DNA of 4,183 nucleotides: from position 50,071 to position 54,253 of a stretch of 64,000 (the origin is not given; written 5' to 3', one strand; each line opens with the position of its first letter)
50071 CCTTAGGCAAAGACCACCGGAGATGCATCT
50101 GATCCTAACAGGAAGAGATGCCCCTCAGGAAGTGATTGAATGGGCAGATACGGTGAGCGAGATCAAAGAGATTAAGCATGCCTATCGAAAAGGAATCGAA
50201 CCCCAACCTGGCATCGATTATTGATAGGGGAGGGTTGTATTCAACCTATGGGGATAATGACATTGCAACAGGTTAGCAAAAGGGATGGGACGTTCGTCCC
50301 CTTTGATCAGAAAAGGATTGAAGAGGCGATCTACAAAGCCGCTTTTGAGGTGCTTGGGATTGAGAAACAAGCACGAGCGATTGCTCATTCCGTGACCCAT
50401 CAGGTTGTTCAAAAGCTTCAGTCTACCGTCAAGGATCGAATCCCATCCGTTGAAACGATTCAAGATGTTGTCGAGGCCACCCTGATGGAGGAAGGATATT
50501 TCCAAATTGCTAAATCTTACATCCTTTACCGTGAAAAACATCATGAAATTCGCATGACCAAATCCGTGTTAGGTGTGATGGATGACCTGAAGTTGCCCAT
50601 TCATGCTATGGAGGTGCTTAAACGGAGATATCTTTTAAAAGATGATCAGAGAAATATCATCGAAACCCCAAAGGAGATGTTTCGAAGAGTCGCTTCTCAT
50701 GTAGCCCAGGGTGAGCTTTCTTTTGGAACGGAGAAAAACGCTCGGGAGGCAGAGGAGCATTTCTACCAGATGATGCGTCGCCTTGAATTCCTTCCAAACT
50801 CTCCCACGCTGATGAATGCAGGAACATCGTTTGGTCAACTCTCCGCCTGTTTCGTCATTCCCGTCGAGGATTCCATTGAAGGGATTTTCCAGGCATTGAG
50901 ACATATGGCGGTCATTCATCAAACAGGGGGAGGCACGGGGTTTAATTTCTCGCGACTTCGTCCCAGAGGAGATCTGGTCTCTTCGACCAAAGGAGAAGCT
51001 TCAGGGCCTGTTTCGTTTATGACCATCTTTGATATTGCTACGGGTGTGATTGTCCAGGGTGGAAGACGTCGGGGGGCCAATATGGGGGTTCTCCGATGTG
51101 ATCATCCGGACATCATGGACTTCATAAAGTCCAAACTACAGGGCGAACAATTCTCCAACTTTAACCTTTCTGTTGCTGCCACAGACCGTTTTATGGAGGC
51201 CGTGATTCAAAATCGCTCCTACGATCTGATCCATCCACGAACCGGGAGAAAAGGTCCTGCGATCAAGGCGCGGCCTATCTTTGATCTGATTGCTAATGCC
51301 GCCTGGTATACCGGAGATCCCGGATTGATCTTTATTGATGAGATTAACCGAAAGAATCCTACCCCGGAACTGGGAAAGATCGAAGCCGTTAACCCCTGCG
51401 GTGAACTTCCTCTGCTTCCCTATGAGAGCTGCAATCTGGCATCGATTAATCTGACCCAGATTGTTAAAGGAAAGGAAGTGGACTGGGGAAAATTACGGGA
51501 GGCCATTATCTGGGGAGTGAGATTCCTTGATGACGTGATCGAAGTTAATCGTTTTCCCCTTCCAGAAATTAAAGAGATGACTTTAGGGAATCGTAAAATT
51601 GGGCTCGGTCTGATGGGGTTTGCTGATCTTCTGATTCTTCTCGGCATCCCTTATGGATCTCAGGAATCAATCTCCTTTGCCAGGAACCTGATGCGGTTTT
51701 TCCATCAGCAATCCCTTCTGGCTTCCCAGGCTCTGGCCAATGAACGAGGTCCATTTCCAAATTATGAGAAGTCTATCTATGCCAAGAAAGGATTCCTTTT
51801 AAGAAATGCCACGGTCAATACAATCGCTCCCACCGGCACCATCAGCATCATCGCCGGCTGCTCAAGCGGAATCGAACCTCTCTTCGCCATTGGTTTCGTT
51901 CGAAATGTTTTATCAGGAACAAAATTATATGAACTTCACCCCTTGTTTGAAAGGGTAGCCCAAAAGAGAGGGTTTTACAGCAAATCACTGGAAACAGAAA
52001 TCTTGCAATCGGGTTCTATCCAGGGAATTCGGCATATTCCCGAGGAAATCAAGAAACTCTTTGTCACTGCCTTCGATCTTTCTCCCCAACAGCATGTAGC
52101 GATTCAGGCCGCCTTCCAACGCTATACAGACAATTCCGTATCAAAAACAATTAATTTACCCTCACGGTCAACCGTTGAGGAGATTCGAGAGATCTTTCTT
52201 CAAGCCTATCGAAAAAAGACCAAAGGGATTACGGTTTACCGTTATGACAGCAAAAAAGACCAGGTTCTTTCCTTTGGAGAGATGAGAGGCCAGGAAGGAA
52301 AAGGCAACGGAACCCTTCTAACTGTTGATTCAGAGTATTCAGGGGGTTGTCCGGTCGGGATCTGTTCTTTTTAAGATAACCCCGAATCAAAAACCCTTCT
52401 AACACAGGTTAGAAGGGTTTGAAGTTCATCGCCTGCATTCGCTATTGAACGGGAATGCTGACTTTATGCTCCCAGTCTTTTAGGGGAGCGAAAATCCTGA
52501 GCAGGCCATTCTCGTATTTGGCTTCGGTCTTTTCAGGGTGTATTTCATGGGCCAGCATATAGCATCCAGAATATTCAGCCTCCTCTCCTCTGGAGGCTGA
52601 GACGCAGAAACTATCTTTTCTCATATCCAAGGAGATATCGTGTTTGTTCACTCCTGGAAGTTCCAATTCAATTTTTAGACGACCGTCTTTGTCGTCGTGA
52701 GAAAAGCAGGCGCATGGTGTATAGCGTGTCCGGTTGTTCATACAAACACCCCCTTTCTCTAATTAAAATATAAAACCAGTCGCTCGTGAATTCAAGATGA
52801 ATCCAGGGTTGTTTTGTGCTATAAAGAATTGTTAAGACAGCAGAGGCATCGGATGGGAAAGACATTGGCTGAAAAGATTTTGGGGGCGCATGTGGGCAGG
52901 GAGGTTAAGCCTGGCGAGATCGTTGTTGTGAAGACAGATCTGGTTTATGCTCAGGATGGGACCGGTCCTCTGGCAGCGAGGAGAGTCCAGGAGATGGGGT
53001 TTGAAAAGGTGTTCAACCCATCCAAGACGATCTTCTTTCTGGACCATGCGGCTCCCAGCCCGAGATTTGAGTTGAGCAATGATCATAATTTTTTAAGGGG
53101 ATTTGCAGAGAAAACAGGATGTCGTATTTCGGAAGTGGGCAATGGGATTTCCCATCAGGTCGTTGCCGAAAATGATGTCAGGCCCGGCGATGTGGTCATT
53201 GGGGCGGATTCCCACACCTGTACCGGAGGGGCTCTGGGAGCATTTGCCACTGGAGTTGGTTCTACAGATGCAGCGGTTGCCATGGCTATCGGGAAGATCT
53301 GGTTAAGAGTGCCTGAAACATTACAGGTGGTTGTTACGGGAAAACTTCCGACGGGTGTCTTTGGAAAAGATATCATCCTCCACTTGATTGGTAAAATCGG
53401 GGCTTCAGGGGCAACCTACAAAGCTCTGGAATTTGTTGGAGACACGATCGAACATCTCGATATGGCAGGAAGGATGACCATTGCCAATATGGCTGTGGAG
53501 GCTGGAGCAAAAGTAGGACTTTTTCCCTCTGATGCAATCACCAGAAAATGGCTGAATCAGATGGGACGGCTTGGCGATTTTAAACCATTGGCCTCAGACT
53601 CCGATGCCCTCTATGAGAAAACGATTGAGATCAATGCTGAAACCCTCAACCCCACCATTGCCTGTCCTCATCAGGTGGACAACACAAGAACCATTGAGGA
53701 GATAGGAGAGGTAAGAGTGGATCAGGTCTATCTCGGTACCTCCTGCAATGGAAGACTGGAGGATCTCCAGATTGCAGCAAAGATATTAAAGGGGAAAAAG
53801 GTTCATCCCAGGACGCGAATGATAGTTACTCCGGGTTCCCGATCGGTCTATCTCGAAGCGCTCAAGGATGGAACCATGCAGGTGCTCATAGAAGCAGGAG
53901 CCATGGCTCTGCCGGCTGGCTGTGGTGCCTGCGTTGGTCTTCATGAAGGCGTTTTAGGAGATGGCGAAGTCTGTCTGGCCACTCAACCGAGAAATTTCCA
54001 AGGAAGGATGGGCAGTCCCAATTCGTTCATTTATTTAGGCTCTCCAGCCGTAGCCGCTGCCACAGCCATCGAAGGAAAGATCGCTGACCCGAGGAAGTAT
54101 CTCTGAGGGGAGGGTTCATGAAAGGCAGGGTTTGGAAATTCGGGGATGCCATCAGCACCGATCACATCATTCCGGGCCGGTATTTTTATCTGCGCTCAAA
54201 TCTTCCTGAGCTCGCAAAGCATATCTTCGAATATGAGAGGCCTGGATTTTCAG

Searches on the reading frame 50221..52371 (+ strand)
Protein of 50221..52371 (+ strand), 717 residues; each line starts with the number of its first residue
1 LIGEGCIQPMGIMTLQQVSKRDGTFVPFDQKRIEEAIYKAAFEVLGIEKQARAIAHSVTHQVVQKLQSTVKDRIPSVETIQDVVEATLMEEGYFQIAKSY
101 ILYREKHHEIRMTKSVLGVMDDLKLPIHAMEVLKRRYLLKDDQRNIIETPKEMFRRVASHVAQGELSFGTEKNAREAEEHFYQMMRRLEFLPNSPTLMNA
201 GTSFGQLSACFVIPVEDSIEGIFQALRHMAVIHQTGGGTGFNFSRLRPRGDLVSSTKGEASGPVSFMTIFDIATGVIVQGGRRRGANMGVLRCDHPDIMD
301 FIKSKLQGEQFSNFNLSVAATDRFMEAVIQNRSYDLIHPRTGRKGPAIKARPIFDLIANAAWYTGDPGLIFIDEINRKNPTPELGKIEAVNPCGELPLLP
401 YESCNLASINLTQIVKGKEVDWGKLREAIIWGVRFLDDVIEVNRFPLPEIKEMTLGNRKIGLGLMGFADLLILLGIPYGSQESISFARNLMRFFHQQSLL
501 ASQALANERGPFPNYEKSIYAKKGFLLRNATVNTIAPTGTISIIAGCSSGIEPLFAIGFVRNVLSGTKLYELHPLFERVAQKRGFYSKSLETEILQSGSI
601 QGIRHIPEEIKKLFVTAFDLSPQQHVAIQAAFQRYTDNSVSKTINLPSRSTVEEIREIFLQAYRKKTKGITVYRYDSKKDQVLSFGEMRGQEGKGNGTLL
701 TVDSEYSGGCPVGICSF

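Call 25: search_protein_families(library=ncbifam, proteins=[window:50221-52371:+], max_evalue=1e-10)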
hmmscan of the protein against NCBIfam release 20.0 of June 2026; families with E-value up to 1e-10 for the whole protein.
window:50221-52371:+ (717 aa): 24 families
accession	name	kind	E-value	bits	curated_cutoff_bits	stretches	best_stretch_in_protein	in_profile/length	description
NF005010.0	PRK06406.1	subfamily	1.2e-271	903.3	1125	2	173-690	215-732/771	vitamin B12-dependent ribonucleotide reductase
NF006417.0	PRK08665.1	equivalog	1.3e-268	893.3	961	1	122-692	9-582/759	vitamin B12-dependent ribonucleotide reductase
TIGR02504.1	NrdJ_Z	equivalog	1.9e-213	710.4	399.95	1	130-683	2-606/606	adenosylcobalamin-dependent ribonucleoside-diphosphate reductase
NF006207.0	PRK08332.1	equivalog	1.4e-157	526.4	2400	5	239-393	701-860/1684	vitamin B12-dependent ribonucleotide reductase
NF005122.0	PRK06556.1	equivalog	1.9e-104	350.3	859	3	310-517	284-492/960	vitamin B12-dependent ribonucleotide reductase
TIGR02506.1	NrdE_NrdA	equivalog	8.6e-100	335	341.05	3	347-522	247-429/616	ribonucleoside-diphosphate reductase subunit alpha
NF005544.0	PRK07207.1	equivalog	1.3e-97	327.7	965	4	121-340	292-508/965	ribonucleoside-diphosphate reductase subunit alpha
NF005991.0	PRK08115.1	equivalog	1.4e-89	301.2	854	3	347-515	432-603/858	vitamin B12-dependent ribonucleotide reductase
NF005401.0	PRK06948.1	subfamily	8.1e-87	292.3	906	1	131-685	19-592/604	ribonucleotide reductase-like protein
NF006577.0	PRK09102.1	equivalog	4.2e-84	282.9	620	1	120-677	20-571/604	ribonucleoside-diphosphate reductase subunit alpha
NF005101.0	PRK06539.1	equivalog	9e-81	272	988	3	128-339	151-360/822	ribonucleoside-diphosphate reductase subunit alpha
NF009029.0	PRK12365.1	equivalog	1.4e-79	268.2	1350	4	358-521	636-803/1046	ribonucleoside-diphosphate reductase subunit alpha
NF005736.0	PRK07562.1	equivalog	6.5e-73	245.9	1737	2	313-517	396-602/1222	vitamin B12-dependent ribonucleotide reductase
NF009028.0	PRK12364.1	equivalog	2.2e-66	224.5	1377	3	128-304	239-410/842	ribonucleoside-diphosphate reductase subunit alpha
NF006279.0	PRK08447.1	equivalog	2.1e-64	218.2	1082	2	114-340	126-350/789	ribonucleoside-diphosphate reductase subunit alpha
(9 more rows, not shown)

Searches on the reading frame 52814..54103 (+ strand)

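Call 25: search_protein_families(library=ncbifam, proteins=[window:52814-54103:+], max_evalue=1e-10)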
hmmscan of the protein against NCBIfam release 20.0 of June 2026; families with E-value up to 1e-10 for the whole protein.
window:52814-54103:+ (430 aa): 19 families
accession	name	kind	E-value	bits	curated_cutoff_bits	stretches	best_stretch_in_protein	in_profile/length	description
NF001614.1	PRK00402.1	subfamily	1.4e-171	570.7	385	1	16-427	1-415/415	aconitase/3-isopropylmalate dehydratase large subunit family protein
TIGR01343.1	hacA_fam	subfamily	2.3e-167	556.7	385.7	1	17-427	1-412/412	homoaconitate hydratase family protein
TIGR02086.1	IPMI_arch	subfamily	6.8e-160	532.3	410.15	1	16-427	1-410/411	3-isopropylmalate dehydratase/homoaconitate hydratase family large subunit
TIGR02083.1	LEU2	equivalog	1.5e-141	472.1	610.65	1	17-428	2-418/419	3-isopropylmalate dehydratase large subunit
NF040615.1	HacA_Meth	equivalog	4e-133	444.2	550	1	17-425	2-417/419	homoaconitase large subunit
NF005558.0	PRK07229.1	equivalog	1.4e-120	403.8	612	1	14-428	1-414/647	aconitate hydratase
TIGR01342.1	acon_putative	hypoth_equivalog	2.7e-101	339.8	719.15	1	17-428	1-411/655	putative aconitate hydratase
NF009116.0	PRK12466.1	subfamily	2.5e-91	306.6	531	2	14-294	3-303/472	3-isopropylmalate dehydratase large subunit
NF004016.0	PRK05478.1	subfamily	2.2e-83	280.4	510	2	14-284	2-291/468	3-isopropylmalate dehydratase large subunit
TIGR00139.1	h_aconitase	equivalog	1.3e-75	255.2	529.9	2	24-249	15-242/709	homoaconitase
TIGR00170.1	leuC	equivalog_domain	9.5e-72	242.1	560.25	2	14-284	1-290/466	3-isopropylmalate dehydratase large subunit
NF006690.0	PRK09238.1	equivalog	2.9e-54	184.3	782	2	247-429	636-817/852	bifunctional aconitate hydratase 2/2-methylisocitrate dehydratase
TIGR01340.1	aconitase_mito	equivalog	2.3e-50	171.7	825.35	1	91-423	114-472/745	aconitate hydratase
NF008503.0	PRK11413.1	equivalog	5.4e-38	130.4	641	2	89-299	106-316/753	hydratase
TIGR00117.1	acnB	equivalog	1.1e-37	129.3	1287.2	2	257-429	646-815/844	bifunctional aconitate hydratase 2/2-methylisocitrate dehydratase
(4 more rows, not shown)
